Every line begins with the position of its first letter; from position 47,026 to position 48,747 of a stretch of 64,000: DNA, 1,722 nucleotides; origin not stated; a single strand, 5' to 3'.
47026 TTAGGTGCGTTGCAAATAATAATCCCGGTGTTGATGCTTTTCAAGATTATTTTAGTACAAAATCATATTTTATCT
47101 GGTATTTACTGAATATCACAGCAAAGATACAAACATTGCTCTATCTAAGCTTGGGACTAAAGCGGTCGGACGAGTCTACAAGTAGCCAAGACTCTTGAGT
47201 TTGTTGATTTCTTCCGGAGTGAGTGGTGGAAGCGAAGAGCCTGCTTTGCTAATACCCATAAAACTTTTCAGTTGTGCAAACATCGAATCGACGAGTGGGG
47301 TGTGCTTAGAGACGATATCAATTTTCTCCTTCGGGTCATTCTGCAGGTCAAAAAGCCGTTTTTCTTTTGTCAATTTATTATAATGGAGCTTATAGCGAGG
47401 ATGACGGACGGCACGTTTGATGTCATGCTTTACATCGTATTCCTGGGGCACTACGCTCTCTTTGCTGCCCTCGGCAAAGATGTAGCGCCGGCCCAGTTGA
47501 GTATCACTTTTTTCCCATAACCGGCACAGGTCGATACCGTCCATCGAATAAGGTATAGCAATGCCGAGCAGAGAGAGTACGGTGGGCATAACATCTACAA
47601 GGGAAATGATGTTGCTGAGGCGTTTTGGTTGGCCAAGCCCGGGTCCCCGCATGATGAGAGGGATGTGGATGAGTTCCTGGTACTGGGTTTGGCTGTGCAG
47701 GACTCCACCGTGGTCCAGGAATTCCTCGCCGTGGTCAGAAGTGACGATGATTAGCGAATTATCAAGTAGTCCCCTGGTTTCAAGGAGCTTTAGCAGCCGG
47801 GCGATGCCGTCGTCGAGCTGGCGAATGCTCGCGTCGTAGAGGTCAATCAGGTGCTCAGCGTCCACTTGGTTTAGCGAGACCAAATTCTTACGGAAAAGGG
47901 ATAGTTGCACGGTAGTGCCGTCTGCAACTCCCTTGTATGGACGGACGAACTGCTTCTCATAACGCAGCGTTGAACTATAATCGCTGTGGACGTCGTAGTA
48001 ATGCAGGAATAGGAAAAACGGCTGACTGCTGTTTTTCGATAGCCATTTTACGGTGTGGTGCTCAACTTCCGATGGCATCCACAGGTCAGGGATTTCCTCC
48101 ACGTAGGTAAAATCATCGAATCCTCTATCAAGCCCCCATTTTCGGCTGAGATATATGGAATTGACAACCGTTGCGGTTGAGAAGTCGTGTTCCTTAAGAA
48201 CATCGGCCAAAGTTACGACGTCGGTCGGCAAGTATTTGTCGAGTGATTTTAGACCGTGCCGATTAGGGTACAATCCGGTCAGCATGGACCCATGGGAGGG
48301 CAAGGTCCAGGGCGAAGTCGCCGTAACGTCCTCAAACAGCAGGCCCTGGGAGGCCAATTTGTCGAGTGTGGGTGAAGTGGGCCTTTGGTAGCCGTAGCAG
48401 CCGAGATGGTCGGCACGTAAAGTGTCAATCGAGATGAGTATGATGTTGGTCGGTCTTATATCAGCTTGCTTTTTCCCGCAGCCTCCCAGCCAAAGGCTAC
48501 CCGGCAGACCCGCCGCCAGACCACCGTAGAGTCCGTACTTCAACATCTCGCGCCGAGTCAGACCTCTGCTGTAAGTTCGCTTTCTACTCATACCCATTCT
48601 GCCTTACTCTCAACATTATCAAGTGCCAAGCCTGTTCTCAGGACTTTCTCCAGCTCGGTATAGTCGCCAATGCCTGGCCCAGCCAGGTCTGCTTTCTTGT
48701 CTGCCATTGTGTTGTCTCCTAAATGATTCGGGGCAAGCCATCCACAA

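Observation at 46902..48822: ~180-bp duplication of the asnA promoter and 5' coding end flanks a sulfatase-like gene as direct repeats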

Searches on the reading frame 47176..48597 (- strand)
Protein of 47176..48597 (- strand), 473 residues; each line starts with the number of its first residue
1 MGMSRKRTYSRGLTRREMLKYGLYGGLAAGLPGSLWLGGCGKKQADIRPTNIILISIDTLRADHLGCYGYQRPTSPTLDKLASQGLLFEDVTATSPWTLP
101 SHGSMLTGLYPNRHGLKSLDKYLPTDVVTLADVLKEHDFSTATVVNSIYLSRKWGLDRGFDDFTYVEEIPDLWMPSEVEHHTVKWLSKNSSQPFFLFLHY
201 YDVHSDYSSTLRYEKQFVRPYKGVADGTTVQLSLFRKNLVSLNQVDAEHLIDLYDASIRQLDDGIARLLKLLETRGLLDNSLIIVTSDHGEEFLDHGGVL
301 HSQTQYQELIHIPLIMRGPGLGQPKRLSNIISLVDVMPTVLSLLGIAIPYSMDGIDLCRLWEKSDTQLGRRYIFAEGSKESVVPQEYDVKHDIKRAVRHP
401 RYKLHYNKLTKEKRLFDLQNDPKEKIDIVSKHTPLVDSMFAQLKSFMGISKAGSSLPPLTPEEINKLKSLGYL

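Call 7: search_protein_families(library=pfam, proteins=[window:47176-48597:-])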
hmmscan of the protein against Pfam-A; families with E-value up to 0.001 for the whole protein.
window:47176-48597:- (473 aa): 5 families
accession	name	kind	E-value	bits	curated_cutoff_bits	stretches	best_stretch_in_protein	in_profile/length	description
PF00884.28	Sulfatase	-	7.6e-53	180.2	25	1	51-346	2-301/301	Sulfatase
PF01663.27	Phosphodiest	-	2.4e-16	60.7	23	1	53-294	2-224/342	Type I phosphodiesterase / nucleotide pyrophosphatase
PF16347.10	SGSH_C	-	9.3e-14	52.3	29.3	1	304-442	10-147/154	N-sulphoglucosamine sulphohydrolase, C-terminal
PF02995.22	DUF229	-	5.2e-05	22.6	25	1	256-293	308-345/496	Protein of unknown function (DUF229)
PF07394.17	DUF1501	-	0.00066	19.4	27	0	256-290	266-300/390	Protein of unknown function (DUF1501)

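Call 20: find_encoding_contigs(protein=window:47176-48597:-, flank=6000, max_places=10)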
Protein window:47176-48597:- (473 aa): no gene with exactly this product is on record in the collection.

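Call 32: search_solved_structures(query=window:47176-48597:-, show_alignments=2, max_evalue=1e-10)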
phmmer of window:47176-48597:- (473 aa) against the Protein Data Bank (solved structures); distinct sequences matched with E-value up to 1e-10: 64 (the best 60 are shown).
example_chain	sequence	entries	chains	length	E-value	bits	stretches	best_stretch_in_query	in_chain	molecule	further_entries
7oz8_AAA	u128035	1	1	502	3.4e-32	115.1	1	245-443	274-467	Choline-sulfatase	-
7p24_AAA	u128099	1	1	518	2.3e-27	99.2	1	252-443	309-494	Mucin-desulfating sulfatase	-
2qzu_A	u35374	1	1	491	4e-25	91.8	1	160-447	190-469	Putative sulfatase yidJ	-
4upi_A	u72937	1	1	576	1.2e-24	90.3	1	247-428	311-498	SULFATASE FAMILY PROTEIN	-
5g2v_A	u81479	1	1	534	2.2e-24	89.4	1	254-431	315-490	N-ACETYLGLUCOSAMINE-6-SULFATASE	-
3b5q_A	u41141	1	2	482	6e-24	87.9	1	243-430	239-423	Putative sulfatase yidJ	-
6s21_A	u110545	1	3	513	7e-24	87.7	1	188-442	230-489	Endo-4-O-sulfatase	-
7stt_A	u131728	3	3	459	1.2e-23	86.9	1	185-430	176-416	N-acetylgalactosamine-6-sulfatase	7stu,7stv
9ihk_D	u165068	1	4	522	1.3e-23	86.9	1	183-369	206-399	Sulfatase_S1_30A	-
5g2t_A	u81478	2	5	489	5.1e-23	84.9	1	243-430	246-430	2-O GLYCOSAMINOGLYCAN SULFATASE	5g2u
8di0_A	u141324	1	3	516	1.7e-22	83.1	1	187-427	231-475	Arylsulfatase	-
7snj_A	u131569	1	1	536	2.2e-22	82.8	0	24-144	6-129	Arylsulfatase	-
4upl_A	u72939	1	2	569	7.2e-22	81.1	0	248-442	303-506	SULFATASE FAMILY PROTEIN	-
7sno_A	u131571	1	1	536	1.1e-21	80.4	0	24-144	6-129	Arylsulfatase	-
9s03_A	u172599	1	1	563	2.5e-21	79.3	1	249-431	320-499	Putative sulfatase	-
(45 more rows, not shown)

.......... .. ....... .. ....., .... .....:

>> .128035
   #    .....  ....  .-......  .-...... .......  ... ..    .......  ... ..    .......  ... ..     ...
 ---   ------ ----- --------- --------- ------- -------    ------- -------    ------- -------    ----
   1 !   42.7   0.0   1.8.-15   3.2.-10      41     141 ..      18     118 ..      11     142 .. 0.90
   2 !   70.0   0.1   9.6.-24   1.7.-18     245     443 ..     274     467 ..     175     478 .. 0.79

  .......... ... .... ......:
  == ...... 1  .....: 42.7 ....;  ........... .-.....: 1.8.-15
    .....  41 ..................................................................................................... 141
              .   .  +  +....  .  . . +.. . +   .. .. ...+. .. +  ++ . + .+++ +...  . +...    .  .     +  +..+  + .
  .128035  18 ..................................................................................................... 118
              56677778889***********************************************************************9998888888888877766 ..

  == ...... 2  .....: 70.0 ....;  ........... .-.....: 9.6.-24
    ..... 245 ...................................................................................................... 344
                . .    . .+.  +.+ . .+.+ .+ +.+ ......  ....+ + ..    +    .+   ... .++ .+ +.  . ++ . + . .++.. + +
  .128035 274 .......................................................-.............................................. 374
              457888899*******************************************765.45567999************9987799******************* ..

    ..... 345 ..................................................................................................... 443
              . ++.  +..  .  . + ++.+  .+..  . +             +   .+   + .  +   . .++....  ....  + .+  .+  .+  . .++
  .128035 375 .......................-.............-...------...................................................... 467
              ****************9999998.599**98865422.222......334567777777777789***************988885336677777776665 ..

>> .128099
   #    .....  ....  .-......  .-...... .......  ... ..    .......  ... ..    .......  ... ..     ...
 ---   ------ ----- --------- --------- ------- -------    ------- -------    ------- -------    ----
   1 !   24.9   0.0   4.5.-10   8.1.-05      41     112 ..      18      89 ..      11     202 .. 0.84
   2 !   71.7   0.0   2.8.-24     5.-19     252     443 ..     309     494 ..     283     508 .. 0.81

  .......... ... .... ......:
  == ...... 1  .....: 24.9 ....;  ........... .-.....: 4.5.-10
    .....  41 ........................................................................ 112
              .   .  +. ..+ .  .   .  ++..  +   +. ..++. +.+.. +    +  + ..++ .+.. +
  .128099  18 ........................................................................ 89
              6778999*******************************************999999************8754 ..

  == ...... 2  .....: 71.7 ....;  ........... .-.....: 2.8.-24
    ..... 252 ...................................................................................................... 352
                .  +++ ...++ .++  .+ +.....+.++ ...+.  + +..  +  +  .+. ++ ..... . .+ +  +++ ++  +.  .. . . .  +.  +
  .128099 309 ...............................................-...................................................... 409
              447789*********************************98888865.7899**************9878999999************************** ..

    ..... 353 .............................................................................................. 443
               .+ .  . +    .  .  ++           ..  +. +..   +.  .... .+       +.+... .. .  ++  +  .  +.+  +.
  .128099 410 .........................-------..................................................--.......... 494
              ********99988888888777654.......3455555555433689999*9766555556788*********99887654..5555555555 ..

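Call 38: find_related_loci(query=window:47176-48597:-, collection=genome_contigs, flank=4000)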
Query window:47176-48597:- (473 aa) in genome_contigs; peptide patterns used: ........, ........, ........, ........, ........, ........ (x = any residue, [..] = any of these).
599 stretches matched a pattern (row limit reached: there are more); 553 encode a relative of the query (tblastn E <= 1e-3); the best 80 are kept; 80 distinct loci.
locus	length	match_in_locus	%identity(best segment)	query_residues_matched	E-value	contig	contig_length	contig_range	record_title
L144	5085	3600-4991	56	3-473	2e-175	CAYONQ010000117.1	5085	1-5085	MAG TPA_asm: uncultured Pirellulales bacterium isolate binchicken_co262_96 genome assembly, contig: NODE_19389_length_50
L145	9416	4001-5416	62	1-473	0e+0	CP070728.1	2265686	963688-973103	MAG: Planctomycetota bacterium isolate bin43 chromosome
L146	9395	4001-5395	49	1-473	2e-138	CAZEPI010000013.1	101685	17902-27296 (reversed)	MAG TPA_asm: uncultured Pirellulales bacterium isolate SRP068000_co1_128 genome assembly, contig: NODE_111_length_101685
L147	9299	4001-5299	44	35-472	1e-113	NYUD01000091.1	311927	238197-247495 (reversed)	MAG: Planctomycetota bacterium isolate CPC51 MHASMcontig_879589, whole genome shotgun sequence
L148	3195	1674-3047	44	39-473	2e-115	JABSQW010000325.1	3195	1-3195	MAG: Myxococcales bacterium isolate DT_70 DT-Myxococcota-2_scaffold_326, whole genome shotgun sequence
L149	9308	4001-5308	43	31-472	3e-109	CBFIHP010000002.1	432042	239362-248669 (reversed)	MAG: Planctomycetota bacterium isolate Co_bin_786_permissive genome assembly, contig: Co_bin_786_permissive_c2, whole ge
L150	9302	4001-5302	40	40-472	1e-102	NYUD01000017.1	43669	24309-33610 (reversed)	MAG: Planctomycetota bacterium isolate CPC51 107539, whole genome shotgun sequence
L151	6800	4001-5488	37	34-473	8e-95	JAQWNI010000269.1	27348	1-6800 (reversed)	MAG: Myxococcota bacterium isolate cluster2_bin.176 k141_1229668, whole genome shotgun sequence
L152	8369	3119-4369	40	31-443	5e-85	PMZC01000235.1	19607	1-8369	MAG: Deltaproteobacteria bacterium isolate fen_1099 73.20110800_E3D.111_contig_3502, whole genome shotgun sequence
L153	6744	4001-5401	36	25-473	1e-82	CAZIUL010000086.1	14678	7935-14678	MAG TPA_asm: uncultured Phycisphaerales bacterium isolate SRP077602_co1_433 genome assembly, contig: NODE_12403_length_1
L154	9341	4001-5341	37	39-473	2e-77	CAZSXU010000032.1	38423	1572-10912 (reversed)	MAG TPA_asm: uncultured bacterium isolate binchicken_co334_235 genome assembly, contig: NODE_1659_length_38423_cov_94.01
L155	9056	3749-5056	36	26-473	9e-77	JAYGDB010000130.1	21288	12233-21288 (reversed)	MAG: Myxococcota bacterium isolate OC6_3000m_MAG_334 OC6_3000m_contig_2581743, whole genome shotgun sequence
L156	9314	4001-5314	37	49-473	6e-76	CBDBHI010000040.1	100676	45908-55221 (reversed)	MAG: Bryobacterales bacterium isolate 034d239b-e814-4522-8901-ee375e2ad25b genome assembly, contig: contig_40, whole gen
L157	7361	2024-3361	37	38-473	1e-75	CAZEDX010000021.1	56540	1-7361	MAG TPA_asm: uncultured bacterium isolate SRP278314_co2_238 genome assembly, contig: NODE_873_length_56540_cov_6.842348,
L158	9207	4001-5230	34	51-473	5e-75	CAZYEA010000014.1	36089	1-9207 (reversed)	MAG TPA_asm: uncultured Acidobacteriota bacterium isolate SRP342105_co1_264 genome assembly, contig: NODE_1476_length_36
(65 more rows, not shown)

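Call 56: find_homologous_proteins(query=window:47176-48597:-, max_evalue=1e-100)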
Query window:47176-48597:- (473 aa): 670 proteins with E <= 1e-100 among 8000 candidates; the best 120 are listed.
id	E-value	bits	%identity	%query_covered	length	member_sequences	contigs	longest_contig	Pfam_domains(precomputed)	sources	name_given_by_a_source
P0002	0.0e+0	1077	100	100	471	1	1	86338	PF01663.28,PF16347.11,PF00884.29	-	-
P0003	8.7e-231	785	73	100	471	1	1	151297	PF02995.23,PF01663.28,PF16347.11,PF00884.29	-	-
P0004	3.5e-225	766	69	100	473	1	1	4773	PF01663.28,PF16347.11,PF00884.29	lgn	-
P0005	4.3e-222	756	70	100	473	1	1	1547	PF01663.28,PF16347.11,PF00884.29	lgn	-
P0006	2.1e-221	754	69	98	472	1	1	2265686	PF01663.28,PF16347.11,PF00884.29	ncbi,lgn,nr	ncbi:MAG: sulfatase [Planctomycetota bacterium]|nr:MAG: sulfatase [Planctomycetota bacterium]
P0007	3.8e-201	687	64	100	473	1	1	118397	PF01663.28,PF16347.11,PF00884.29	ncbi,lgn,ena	-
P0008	2.6e-197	674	64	96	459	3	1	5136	PF01663.28,PF16347.11,PF00884.29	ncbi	-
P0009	4.7e-197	674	63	100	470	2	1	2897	PF01663.28,PF16347.11,PF00884.29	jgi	-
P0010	1.7e-196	672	63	100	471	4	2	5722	PF01663.28,PF16347.11,PF00884.29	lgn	-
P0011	3.2e-193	661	63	99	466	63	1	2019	PF02995.23,PF01663.28,PF16347.11,PF00884.29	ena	-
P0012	3.5e-193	661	62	100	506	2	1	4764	PF01663.28,PF16347.11,PF00884.29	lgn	-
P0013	1.2e-192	659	63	100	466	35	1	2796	PF01663.28,PF16347.11,PF00884.29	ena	-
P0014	2.8e-189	648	62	100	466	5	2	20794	PF02995.23,PF01663.28,PF16347.11,PF00884.29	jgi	-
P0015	1.0e-188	646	60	100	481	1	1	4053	PF01663.28,PF16347.11,PF00884.29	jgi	jgi:arylsulfatase A-like enzyme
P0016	1.4e-187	642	60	97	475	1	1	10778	PF01663.28,PF16347.11,PF00884.29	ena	-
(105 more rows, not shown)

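Call 57: find_encoding_contigs(protein=P0004, flank=5000, max_places=3)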
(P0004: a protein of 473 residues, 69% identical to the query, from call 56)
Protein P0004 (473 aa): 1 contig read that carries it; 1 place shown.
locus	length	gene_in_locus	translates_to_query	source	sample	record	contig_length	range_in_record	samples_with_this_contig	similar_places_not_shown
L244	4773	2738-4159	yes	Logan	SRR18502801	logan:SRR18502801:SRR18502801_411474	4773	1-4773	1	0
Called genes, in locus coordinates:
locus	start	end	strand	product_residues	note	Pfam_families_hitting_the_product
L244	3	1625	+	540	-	?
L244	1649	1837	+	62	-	-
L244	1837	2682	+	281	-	-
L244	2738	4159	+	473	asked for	PF00884:Sulfatase, PF01663:Phosphodiest, PF16347:SGSH_C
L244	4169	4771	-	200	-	?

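Call 58: find_encoding_contigs(protein=P0005, flank=5000, max_places=3)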
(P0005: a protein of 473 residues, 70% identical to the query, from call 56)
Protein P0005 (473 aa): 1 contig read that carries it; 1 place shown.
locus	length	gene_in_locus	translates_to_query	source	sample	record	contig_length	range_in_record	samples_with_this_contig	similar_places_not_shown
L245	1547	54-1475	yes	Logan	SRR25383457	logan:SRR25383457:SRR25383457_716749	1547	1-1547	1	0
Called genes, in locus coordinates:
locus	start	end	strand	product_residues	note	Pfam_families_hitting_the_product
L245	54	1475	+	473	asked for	PF00884:Sulfatase, PF01663:Phosphodiest, PF16347:SGSH_C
